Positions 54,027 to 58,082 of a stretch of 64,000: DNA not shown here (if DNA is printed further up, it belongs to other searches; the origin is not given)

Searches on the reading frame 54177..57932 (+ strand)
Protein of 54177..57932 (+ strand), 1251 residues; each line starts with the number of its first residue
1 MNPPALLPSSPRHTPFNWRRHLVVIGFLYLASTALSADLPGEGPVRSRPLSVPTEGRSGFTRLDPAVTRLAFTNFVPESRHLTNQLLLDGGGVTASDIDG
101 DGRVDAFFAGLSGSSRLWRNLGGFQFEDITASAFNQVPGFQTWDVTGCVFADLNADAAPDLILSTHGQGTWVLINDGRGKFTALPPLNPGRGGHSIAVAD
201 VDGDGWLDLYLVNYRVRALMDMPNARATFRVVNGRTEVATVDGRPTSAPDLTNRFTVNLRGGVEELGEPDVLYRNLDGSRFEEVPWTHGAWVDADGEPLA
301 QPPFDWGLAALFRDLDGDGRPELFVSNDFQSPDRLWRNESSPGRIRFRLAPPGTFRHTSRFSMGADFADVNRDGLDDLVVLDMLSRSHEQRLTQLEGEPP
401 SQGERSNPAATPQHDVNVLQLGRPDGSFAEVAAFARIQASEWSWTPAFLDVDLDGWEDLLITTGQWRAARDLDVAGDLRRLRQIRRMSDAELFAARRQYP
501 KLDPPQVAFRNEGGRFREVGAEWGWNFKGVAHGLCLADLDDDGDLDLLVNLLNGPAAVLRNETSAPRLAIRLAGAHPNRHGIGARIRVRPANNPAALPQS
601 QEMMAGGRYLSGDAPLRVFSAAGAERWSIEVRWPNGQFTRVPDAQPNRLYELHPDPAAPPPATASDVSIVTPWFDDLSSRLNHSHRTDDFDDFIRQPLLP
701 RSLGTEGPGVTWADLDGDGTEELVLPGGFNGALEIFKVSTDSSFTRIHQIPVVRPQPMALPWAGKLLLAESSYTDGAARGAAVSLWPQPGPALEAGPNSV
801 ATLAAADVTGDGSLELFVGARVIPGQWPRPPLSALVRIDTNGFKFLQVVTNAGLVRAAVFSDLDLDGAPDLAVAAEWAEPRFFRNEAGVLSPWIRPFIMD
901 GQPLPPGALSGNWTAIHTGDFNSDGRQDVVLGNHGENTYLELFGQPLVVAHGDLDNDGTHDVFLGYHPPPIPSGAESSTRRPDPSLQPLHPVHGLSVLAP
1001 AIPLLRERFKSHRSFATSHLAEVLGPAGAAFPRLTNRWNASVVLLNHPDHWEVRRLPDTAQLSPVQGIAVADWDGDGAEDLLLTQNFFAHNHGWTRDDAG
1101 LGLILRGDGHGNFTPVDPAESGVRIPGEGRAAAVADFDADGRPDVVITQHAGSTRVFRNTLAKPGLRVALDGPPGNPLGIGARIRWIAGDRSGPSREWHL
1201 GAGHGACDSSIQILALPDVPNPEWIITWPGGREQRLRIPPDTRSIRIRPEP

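Call 8: search_protein_families(library=pfam, proteins=[window:54177-57932:+], max_evalue=0.01)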
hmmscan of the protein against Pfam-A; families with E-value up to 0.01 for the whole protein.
window:54177-57932:+ (1251 aa): 5 families
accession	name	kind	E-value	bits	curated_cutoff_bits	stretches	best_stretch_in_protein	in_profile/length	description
PF13517.12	FG-GAP_3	-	1.5e-67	224.6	26.9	7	152-210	1-60/61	FG-GAP-like repeat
PF01839.29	FG-GAP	-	2.7e-31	107.4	22.1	3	912-937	1-28/37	FG-GAP repeat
PF07593.17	UnbV_ASPIC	-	6.9e-12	45.5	23.4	1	581-650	1-67/68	ASPIC and UnbV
PF16743.10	PliI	-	1.7e-09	37.9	27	0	147-169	61-83/123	Periplasmic lysozyme inhibitor of I-type lysozyme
PF14783.12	BBS2_Mid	-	0.003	18.1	27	0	1133-1160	3-30/108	Ciliary BBSome complex subunit 2, middle region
